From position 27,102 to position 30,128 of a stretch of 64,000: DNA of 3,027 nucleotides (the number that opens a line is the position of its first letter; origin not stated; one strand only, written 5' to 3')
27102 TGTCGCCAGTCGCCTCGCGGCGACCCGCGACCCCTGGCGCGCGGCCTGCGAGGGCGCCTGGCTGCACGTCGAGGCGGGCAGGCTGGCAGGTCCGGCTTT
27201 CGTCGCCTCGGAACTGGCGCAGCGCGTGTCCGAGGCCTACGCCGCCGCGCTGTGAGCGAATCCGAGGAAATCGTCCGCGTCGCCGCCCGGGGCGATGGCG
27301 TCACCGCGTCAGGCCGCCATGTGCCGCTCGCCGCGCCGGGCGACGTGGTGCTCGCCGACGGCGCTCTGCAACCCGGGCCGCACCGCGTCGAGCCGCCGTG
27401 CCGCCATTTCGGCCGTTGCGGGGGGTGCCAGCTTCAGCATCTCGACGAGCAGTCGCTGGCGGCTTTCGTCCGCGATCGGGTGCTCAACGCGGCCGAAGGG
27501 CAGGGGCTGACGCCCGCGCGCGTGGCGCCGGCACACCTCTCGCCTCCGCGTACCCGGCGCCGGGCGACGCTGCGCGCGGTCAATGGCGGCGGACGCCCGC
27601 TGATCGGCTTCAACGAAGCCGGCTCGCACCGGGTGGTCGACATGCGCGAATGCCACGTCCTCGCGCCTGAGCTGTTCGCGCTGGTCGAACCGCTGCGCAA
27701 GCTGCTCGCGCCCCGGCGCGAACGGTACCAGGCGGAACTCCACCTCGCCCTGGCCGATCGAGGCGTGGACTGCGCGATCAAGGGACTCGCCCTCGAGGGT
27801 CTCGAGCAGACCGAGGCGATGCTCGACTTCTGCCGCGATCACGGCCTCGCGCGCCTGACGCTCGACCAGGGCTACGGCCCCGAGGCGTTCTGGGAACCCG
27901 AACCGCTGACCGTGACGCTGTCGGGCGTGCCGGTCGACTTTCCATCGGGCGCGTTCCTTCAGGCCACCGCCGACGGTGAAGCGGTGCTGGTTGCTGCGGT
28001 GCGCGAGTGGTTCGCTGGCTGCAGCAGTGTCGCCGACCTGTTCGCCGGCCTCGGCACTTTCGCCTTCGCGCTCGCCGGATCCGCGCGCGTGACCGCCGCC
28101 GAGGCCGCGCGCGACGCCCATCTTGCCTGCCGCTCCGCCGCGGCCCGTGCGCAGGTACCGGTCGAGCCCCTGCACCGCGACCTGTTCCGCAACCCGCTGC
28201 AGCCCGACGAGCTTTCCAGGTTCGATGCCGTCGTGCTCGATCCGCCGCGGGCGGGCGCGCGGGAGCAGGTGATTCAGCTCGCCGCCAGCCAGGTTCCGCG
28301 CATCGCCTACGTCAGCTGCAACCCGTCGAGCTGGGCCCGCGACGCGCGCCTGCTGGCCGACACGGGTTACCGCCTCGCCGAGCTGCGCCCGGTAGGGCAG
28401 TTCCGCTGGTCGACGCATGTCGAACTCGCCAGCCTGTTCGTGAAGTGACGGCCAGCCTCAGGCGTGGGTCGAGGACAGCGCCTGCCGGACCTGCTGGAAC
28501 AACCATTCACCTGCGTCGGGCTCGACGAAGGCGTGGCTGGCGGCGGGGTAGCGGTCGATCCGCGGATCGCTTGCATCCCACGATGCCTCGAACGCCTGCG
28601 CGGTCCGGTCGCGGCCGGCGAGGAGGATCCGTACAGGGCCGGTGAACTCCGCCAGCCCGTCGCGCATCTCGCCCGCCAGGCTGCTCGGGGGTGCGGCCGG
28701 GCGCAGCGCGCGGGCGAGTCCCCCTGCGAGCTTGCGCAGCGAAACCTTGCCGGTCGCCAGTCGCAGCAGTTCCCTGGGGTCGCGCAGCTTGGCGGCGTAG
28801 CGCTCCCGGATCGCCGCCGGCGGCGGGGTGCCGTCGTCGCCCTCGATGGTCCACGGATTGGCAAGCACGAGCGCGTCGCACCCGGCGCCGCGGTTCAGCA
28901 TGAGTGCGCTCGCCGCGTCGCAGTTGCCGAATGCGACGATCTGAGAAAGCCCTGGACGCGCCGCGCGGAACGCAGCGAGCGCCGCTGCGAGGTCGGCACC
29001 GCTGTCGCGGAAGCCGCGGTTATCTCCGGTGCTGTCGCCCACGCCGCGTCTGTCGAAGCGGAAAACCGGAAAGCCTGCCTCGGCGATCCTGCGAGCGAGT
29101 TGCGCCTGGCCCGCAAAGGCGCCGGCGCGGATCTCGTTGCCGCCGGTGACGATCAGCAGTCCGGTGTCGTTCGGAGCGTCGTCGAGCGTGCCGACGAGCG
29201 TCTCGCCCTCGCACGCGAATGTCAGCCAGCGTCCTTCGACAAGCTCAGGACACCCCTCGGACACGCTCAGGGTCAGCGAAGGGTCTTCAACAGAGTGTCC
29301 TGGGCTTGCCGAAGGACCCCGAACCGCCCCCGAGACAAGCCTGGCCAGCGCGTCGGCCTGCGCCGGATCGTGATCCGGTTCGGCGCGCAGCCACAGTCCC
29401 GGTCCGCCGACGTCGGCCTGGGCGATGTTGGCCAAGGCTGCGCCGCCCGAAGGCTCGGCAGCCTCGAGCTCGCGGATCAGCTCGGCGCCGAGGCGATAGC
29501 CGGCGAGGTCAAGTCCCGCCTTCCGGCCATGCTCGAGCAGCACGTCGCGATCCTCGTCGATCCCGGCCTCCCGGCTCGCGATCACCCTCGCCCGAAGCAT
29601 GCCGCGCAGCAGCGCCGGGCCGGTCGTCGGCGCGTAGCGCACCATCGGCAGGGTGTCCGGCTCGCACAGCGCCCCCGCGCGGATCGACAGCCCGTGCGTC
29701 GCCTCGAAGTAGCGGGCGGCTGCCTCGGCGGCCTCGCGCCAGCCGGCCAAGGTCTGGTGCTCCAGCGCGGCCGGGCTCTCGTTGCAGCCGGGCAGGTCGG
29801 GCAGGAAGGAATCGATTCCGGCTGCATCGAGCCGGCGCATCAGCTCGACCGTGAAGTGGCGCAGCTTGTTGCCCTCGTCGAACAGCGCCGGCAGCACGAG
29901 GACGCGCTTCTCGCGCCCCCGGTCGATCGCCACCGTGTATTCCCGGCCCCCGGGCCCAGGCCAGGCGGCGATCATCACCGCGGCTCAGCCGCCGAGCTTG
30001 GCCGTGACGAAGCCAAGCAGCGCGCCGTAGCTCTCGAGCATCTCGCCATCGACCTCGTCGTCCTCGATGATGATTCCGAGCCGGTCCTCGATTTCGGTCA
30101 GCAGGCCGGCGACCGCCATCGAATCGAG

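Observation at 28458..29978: Two usually separate exosortase-associated hydrolases joined in one ORF with an in-frame palindromic element as linker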

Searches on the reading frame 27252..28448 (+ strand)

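Call 4: search_protein_families(library=ncbifam, proteins=[window:27252-28448:+])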
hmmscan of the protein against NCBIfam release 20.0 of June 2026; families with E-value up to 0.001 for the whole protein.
window:27252-28448:+ (398 aa): 7 families
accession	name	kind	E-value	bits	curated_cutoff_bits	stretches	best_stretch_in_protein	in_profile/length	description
NF009639.0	PRK13168.1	equivalog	7e-55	186.6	458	1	39-397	70-444/446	23S rRNA (uracil(1939)-C(5))-methyltransferase RlmD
TIGR00479.1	rumA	equivalog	2.7e-45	155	183.55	2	222-391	257-432/432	23S rRNA (uracil(1939)-C(5))-methyltransferase RlmD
NF002910.0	PRK03522.2-3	equivalog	2.6e-22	79.4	558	1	217-396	193-380/383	23S rRNA (uracil(747)-C(5))-methyltransferase RlmC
NF002909.0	PRK03522.2-1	equivalog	1.2e-17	64.2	553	1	217-396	191-371/374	23S rRNA (uracil(747)-C(5))-methyltransferase RlmC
TIGR02085.1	meth_trns_rumB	equivalog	1.9e-11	43.5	429.5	1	219-397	194-373/374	23S rRNA (uracil(747)-C(5))-methyltransferase RlmC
TIGR02143.1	trmA_only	equivalog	6.9e-10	38.5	334.65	1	323-394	278-347/352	tRNA (uridine(54)-C5)-methyltransferase TrmA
NF002913.0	PRK03522.2-6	equivalog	3.1e-09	36.7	537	0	230-308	146-233/342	23S rRNA (uracil(747)-C(5))-methyltransferase RlmC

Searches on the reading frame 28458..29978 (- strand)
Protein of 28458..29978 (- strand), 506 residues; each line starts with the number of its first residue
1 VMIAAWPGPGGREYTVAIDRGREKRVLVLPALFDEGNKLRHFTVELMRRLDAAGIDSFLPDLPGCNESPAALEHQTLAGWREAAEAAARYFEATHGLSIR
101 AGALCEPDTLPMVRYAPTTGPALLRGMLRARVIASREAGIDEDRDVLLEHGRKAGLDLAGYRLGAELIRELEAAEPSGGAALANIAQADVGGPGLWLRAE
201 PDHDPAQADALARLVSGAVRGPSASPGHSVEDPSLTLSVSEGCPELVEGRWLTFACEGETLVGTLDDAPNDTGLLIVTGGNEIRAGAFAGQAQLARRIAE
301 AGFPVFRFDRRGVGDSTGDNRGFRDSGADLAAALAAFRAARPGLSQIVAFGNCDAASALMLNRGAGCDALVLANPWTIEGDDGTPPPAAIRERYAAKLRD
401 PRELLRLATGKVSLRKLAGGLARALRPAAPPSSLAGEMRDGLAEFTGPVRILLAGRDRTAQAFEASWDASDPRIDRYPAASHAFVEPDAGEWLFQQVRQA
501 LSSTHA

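Call 4: search_protein_families(library=ncbifam, proteins=[window:28458-29978:-])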
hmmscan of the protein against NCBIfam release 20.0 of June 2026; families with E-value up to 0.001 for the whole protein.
window:28458-29978:- (506 aa): 3 families
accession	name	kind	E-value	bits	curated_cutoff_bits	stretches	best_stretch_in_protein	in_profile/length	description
TIGR03100.1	hydr1_PEP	hypoth_equivalog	3.8e-68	229.8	168.45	1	251-502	4-273/274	hydrolase 1, exosortase A system-associated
TIGR03101.1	hydr2_PEP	hypoth_equivalog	1e-13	51.4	202.75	1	19-174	21-192/266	hydrolase 2, exosortase A system-associated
NF058544.1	IVPilMotSglTMyx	equivalog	1.1e-05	25.4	300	1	291-378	52-140/210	type IV pili motility protein SglT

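Call 5: search_protein_families(library=pfam, proteins=[window:28458-29978:-], max_evalue=0.01)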
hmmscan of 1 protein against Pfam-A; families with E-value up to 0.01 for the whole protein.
window:28458-29978:- (506 aa): 3 families
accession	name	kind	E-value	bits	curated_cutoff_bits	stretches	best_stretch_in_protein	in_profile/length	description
PF12697.13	Abhydrolase_6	-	1.2e-07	33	26.3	1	288-492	14-213/217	Alpha/beta hydrolase family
PF12146.15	Hydrolase_4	-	3.8e-07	30.1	27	1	292-382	21-116/239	Serine aminopeptidase, S33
PF00561.26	Abhydrolase_1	-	1.2e-06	28.8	25.8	0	275-352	4-76/245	alpha/beta hydrolase fold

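Call 17: find_homologous_proteins(query=window:28458-29978:-, max_evalue=1e-10)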
Query window:28458-29978:- (506 aa): 102 proteins with E <= 1e-10 among 8000 candidates.
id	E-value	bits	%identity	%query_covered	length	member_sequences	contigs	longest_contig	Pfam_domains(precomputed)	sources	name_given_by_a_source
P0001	0.0e+0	1109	100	100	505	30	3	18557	PF12697.14,PF00561.27,PF12146.16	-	-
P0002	1.8e-220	751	71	99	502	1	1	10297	PF12697.14,PF00561.27,PF12146.16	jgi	jgi:exosortase A-associated hydrolase 1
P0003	2.7e-218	744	71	99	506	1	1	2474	PF12697.14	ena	-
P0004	2.3e-214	731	71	99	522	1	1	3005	PF12697.14,PF12146.16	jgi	jgi:exosortase A-associated hydrolase 1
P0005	2.5e-213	728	70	99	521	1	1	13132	PF00561.27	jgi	jgi:exosortase A-associated hydrolase 1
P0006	3.7e-212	724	70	99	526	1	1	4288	PF12697.14,PF00561.27,PF12146.16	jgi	jgi:exosortase A-associated hydrolase 1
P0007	1.7e-204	698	68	99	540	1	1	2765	PF12697.14,PF00561.27,PF12146.16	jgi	jgi:exosortase A-associated hydrolase 1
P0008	5.7e-184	631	62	99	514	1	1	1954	PF12697.14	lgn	-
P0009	3.2e-176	605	61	99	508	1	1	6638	PF12697.14,PF12146.16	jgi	jgi:exosortase A-associated hydrolase 1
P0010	6.5e-175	601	60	99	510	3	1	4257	PF12146.16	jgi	jgi:exosortase A-associated hydrolase 1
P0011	9.7e-175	600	60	99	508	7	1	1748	PF12697.14,PF12146.16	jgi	jgi:exosortase A-associated hydrolase 1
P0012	1.4e-169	583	60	96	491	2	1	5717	PF12146.16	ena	-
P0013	8.4e-166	571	67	82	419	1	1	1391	PF12697.14,PF12146.16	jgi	jgi:exosortase A-associated hydrolase 1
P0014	8.5e-166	571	59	96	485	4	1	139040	PF00561.27,PF12146.16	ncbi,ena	-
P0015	4.6e-162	558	59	99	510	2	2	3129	PF12697.14,PF00561.27,PF12146.16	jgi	jgi:exosortase A-associated hydrolase 1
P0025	5.0e-87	311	43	99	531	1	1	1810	PF00561.27,PF12146.16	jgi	jgi:exosortase A-associated hydrolase 1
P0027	2.7e-86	309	44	94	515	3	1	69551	PF12146.16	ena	-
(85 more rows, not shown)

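Call 24: find_related_loci(query=window:28458-29978:-, collection=genome_contigs, flank=2500)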
Query window:28458-29978:- (506 aa) in genome_contigs; peptide patterns used: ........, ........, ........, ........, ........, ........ (x = any residue, [..] = any of these).
251 stretches matched a pattern; 42 encode a relative of the query (tblastn E <= 1e-3); 42 distinct loci.
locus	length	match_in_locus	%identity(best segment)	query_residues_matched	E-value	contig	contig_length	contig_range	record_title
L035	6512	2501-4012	90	2-505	0e+0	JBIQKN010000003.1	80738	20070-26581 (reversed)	MAG: Sphingomonadales bacterium isolate mag.14f NODE_422_length_80738, whole genome shotgun sequence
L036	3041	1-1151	71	93-503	4e-140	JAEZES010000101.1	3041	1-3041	MAG: Proteobacteria bacterium isolate OH_CBrB_357 k127_2560601, whole genome shotgun sequence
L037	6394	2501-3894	75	2-492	0e+0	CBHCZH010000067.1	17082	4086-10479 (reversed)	MAG TPA_asm: uncultured bacterium isolate SRR16095327_binner13_Refined_15 genome assembly, contig: ERZ27337120.111, whol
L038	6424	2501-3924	75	2-501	2e-106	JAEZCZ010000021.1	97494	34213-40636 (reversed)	MAG: Proteobacteria bacterium isolate OH_CBrB_269 k127_7036, whole genome shotgun sequence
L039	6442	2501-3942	69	2-506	1e-171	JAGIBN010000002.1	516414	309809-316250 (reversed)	MAG: Porphyrobacter sp. isolate BIN49 scaffold2_cov0, whole genome shotgun sequence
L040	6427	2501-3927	77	2-502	3e-180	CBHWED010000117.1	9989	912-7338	MAG TPA_asm: uncultured bacterium isolate ERR14722427_binner13_Refined_3 genome assembly, contig: ERZ27336822.3141, whol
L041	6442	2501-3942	67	3-501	1e-101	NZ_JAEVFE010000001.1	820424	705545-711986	Altererythrobacter sp. C41 ZB100000, whole genome shotgun sequence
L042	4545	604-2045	67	3-501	7e-145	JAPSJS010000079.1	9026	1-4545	MAG: Altererythrobacter sp. isolate RM56_bin.049 NODE_6327_length_9026_cov_2.522194, whole genome shotgun sequence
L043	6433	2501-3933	67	6-501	8e-142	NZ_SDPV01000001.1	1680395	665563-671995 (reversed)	Pelagerythrobacter rhizovicinus strain AY-3R NODE_1_length_1680395_cov_87.018095, whole genome shotgun sequence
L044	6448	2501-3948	61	4-506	1e-96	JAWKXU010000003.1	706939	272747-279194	MAG: Caenibius sp. isolate AC1.26 AC1.26.fa-3, whole genome shotgun sequence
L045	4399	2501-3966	65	2-503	2e-145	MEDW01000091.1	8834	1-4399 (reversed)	MAG: Erythrobacter sp. SCN 62-14 ABS49_C0091, whole genome shotgun sequence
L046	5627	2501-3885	68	2-492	2e-96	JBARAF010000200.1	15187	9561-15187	MAG: Croceibacterium sp. isolate MFD03245_ilm_asm_bin27 k127_299514, whole genome shotgun sequence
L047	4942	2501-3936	69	2-505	1e-170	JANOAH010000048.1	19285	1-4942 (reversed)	MAG: Erythrobacteraceae bacterium isolate VAR_18_metabat_334 VAR_18_k141_3550805, whole genome shotgun sequence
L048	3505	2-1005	60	141-501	6e-92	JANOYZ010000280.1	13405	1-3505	MAG: Novosphingobium sp. isolate VAR_79_metabat_570 VAR_79_k141_5670895, whole genome shotgun sequence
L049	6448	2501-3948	59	2-501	1e-138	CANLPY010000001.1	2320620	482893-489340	uncultured Erythrobacter sp. isolate 941-3Z.fasta genome assembly, contig: NODE_1, whole genome shotgun sequence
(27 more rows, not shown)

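Call 26: find_encoding_contigs(protein=P0003, flank=1500, max_places=1)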
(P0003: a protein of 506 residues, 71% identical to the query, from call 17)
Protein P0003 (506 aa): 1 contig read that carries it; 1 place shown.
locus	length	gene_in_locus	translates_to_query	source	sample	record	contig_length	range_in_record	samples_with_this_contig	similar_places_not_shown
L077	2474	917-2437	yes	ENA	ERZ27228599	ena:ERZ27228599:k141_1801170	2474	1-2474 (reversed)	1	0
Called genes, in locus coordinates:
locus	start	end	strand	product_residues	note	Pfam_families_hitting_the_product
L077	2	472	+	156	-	?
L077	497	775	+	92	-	PF00550:PP-binding (weak)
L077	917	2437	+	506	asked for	PF12697:Abhydrolase_6 (weak)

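Call 27: find_encoding_contigs(protein=P0009, flank=1500, max_places=1)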
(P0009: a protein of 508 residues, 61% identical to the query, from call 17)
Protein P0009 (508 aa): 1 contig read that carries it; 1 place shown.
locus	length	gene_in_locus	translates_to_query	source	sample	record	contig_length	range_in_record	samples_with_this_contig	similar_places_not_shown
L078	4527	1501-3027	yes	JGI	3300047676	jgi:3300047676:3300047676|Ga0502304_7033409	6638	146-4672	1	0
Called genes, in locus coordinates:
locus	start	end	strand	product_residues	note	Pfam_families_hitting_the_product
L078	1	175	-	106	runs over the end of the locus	?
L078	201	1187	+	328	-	PF13480:Acetyltransf_6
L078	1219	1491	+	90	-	PF00550:PP-binding (weak)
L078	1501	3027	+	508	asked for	PF12697:Abhydrolase_6 (weak), PF12146:Hydrolase_4 (faint)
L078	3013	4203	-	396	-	PF05958:tRNA_U5-meth_tr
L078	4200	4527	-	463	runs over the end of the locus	PF03853:YjeF_N, PF01256:Carb_kinase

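Call 28: find_encoding_contigs(protein=P0006, flank=1500, max_places=1)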
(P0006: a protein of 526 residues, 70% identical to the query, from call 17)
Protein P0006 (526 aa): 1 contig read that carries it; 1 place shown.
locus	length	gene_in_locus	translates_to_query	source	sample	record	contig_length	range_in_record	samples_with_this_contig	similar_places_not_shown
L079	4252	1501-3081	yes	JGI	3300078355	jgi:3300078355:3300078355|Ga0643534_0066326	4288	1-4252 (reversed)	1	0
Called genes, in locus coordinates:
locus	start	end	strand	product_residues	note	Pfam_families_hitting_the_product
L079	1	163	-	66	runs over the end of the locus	?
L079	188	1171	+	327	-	PF13480:Acetyltransf_6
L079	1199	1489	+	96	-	PF00550:PP-binding (weak)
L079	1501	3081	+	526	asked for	PF00561:Abhydrolase_1 (faint), PF12146:Hydrolase_4 (faint), PF12697:Abhydrolase_6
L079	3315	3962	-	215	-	PF19540:DUF6064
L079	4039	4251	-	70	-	?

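Call 29: find_encoding_contigs(protein=P0005, flank=1500, max_places=1)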
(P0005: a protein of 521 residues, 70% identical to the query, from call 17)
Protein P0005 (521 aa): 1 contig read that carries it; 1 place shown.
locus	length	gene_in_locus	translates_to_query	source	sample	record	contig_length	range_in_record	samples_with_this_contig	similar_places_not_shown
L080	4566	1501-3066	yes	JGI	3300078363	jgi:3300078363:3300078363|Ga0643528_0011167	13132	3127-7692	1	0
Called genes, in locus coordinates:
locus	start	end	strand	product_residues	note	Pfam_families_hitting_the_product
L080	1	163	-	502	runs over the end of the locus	PF00501:AMP-binding, PF13193:AMP-binding_C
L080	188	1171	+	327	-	PF13480:Acetyltransf_6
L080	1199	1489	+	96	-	PF00550:PP-binding (weak)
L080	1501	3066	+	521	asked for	PF00561:Abhydrolase_1 (faint)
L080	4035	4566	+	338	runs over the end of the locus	PF00990:GGDEF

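Call 49: search_solved_structures(query=window:28458-29978:-, max_evalue=0.01)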
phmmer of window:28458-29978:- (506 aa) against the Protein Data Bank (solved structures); distinct sequences matched with E-value up to 0.01: 1.
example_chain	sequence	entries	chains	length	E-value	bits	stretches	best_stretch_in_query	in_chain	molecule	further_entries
1q0r_A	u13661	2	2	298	7.9e-05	24.9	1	268-375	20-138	aclacinomycin methylesterase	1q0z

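Call 61: predict_structure(alignment_id=A1)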
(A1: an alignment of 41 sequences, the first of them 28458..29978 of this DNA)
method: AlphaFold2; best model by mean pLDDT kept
length: 506 residues; sequences in the alignment: 41
mean_pLDDT: 90.2   pTM: 0.89
mean pLDDT of the five models: 90.2, 87.9, 87.7, 86.9, 86.1
residues with pLDDT >= 90: 362; 70-90: 112; 50-70: 13; < 50: 19
segments of 3 or more residues with pLDDT < 50: 227-229, 231-245
pLDDT, mean of each block of 10 residues (from residue 1): 86 93 97 92 96 98 92 95 96 97 96 97 95 84 95 91 96 87 94 86 88 97 58 42 55 95 96 94 84 94 97 93 94 98 98 96 97 91 74 85 91 89 84 93 98 93 92 96 91 98 88
secondary structure, 60 per line:
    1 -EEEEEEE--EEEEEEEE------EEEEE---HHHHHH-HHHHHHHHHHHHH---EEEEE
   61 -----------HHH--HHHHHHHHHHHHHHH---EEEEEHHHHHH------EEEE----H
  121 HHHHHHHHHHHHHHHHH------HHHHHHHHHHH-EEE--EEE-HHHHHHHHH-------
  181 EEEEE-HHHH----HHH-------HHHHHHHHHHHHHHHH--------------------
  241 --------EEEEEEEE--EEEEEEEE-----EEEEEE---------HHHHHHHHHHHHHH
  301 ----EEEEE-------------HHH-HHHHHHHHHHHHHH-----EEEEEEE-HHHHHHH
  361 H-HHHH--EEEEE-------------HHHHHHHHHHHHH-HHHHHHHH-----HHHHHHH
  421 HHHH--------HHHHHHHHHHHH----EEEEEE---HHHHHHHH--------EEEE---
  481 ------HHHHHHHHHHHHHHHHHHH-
elements in order: E2-8 E11-18 E25-29 H33-38 H40-52 E56-60 H77-91 E95-99 H100-105 E112-115 H120-137 H144-154 E156-158 E161-163 H165-173 E181-185 H187-190 H205-220 E249-256 E259-266 E272-277 H287-300 E305-309 H327-340 E346-352 H354-361 H363-366 E369-373 H387-399 H401-408 H414-424 H433-444 E449-454 H458-465 E474-477 H487-505

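Call 64: fold_search(model_id=the predicted structure, library=pdb)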
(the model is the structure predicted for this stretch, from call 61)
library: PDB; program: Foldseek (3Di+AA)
matches with E <= 10: 1677; with E <= 0.001: 1123
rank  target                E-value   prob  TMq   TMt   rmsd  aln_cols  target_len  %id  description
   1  7z2x_A                2.2e-11  1.00  0.32  0.58  10.3       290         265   14  Wild-type ferulic acid esterase from Lactobacillus buchneri (released 2022-11-30)
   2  9h0z_F                2.8e-11  1.00  0.34  0.65  10.3       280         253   15  Crystal structure of TTL[Nle], thermophilic lipase TTL from Thermoanaerobacter thermohydrosulfuricus containing non-ca (released 2025-10-29)
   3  7z2v_B                3.0e-11  1.00  0.33  0.62  10.2       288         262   14  Ferulic acid esterase variant S114A from Lactobacillus buchneri (released 2022-11-30)
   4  8b4u                  3.9e-11  1.00  0.32  0.57  10.9       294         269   17  The crystal structure of PET46, a PETase enzyme from Candidatus bathyarchaeota (released 2023-08-23)
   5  9h0z_D                4.4e-11  1.00  0.34  0.66  10.3       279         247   15  Crystal structure of TTL[Nle], thermophilic lipase TTL from Thermoanaerobacter thermohydrosulfuricus containing non-ca (released 2025-10-29)
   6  7z2u_A                4.6e-11  1.00  0.33  0.61   9.9       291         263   15  Wild-type ferulic acid esterase from Lactobacillus buchneri in complex with ferulate (released 2022-11-30)
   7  7z2v_A                4.6e-11  1.00  0.32  0.60  10.2       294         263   15  Ferulic acid esterase variant S114A from Lactobacillus buchneri (released 2022-11-30)
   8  9h0z_E                5.8e-11  1.00  0.33  0.64   9.8       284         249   15  Crystal structure of TTL[Nle], thermophilic lipase TTL from Thermoanaerobacter thermohydrosulfuricus containing non-ca (released 2025-10-29)
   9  7z2x_B                6.5e-11  1.00  0.33  0.61  10.1       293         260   15  Wild-type ferulic acid esterase from Lactobacillus buchneri (released 2022-11-30)
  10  7q4h_A                7.7e-11  1.00  0.33  0.62  10.0       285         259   14  A thermostable lipase from Thermoanaerobacter thermohydrosulfuricus in complex with PMSF (released 2023-05-10)
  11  7q4j_A                9.6e-11  1.00  0.33  0.62  10.1       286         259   14  A thermostable lipase from Thermoanaerobacter thermohydrosulfuricus in complex a monoacylglycerol intermediate (released 2023-05-10)
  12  9h0z_A                1.4e-10  1.00  0.33  0.60  10.2       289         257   16  Crystal structure of TTL[Nle], thermophilic lipase TTL from Thermoanaerobacter thermohydrosulfuricus containing non-ca (released 2025-10-29)
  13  9h0z_C                1.5e-10  1.00  0.32  0.61   9.8       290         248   16  Crystal structure of TTL[Nle], thermophilic lipase TTL from Thermoanaerobacter thermohydrosulfuricus containing non-ca (released 2025-10-29)
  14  7xrh_B                2.1e-10  1.00  0.32  0.67   8.9       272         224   16  Feruloyl esterase from Lactobacillus acidophilus (released 2023-05-17)
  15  8skm_A                3.3e-10  1.00  0.32  0.61   9.8       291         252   16  Wild type chlorogenic acid esterase from Lactobacillus helveticus (released 2024-03-27)
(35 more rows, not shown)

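Call 66: find_encoding_contigs(protein=P0015, flank=300, max_places=1)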
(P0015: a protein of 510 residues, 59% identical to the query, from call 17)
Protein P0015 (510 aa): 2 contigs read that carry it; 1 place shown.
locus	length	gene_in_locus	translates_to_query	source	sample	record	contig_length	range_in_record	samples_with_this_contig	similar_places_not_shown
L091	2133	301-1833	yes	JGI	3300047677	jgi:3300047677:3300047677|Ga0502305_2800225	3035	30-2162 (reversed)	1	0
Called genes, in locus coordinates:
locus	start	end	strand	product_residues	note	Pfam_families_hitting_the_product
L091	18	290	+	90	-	PF00550:PP-binding (weak)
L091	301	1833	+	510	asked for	PF00561:Abhydrolase_1 (faint), PF12146:Hydrolase_4 (weak), PF12697:Abhydrolase_6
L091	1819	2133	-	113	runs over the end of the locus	?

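Call 67: find_encoding_contigs(protein=P0008, flank=300, max_places=1)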
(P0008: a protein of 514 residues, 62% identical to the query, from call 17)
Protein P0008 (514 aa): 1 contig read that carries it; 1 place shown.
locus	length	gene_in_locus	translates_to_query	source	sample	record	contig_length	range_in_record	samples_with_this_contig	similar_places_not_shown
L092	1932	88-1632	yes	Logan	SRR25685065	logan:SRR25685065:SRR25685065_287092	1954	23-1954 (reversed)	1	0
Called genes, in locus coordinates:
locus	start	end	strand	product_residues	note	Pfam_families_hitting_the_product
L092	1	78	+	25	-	?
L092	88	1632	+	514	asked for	PF12697:Abhydrolase_6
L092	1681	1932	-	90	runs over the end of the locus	?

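Call 68: find_encoding_contigs(protein=P0027, flank=300, max_places=1)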
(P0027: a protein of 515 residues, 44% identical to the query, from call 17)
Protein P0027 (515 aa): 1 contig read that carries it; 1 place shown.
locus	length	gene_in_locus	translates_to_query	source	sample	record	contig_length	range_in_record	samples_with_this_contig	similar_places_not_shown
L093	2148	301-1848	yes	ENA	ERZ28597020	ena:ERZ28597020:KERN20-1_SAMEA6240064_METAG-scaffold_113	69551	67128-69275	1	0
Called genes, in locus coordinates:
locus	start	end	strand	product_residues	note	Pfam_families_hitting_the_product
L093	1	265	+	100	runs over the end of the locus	PF00550:PP-binding (weak)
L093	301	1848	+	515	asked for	PF12146:Hydrolase_4 (weak)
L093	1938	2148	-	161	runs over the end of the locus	?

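Call 69: find_encoding_contigs(protein=P0025, flank=300, max_places=1)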
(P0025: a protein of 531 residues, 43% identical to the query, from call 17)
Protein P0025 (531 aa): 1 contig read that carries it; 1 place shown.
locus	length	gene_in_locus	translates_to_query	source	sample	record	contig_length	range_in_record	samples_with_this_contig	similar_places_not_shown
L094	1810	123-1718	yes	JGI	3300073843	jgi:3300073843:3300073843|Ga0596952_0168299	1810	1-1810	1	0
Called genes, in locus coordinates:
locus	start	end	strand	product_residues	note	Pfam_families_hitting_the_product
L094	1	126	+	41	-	?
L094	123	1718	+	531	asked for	PF00561:Abhydrolase_1 (faint), PF12146:Hydrolase_4 (weak)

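Call 70: find_encoding_contigs(protein=P0002, flank=300, max_places=1)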
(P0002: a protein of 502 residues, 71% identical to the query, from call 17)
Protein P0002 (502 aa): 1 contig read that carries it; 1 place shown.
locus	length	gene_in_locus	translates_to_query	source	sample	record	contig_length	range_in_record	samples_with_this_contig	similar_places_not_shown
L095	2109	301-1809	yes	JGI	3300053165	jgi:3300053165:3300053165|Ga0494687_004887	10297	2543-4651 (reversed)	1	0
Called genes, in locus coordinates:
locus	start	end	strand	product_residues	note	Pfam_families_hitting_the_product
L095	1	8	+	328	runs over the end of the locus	PF13480:Acetyltransf_6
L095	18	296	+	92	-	PF00550:PP-binding (weak)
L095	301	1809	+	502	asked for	PF00561:Abhydrolase_1 (faint), PF12146:Hydrolase_4 (weak), PF12697:Abhydrolase_6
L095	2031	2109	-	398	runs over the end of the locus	PF05958:tRNA_U5-meth_tr (weak)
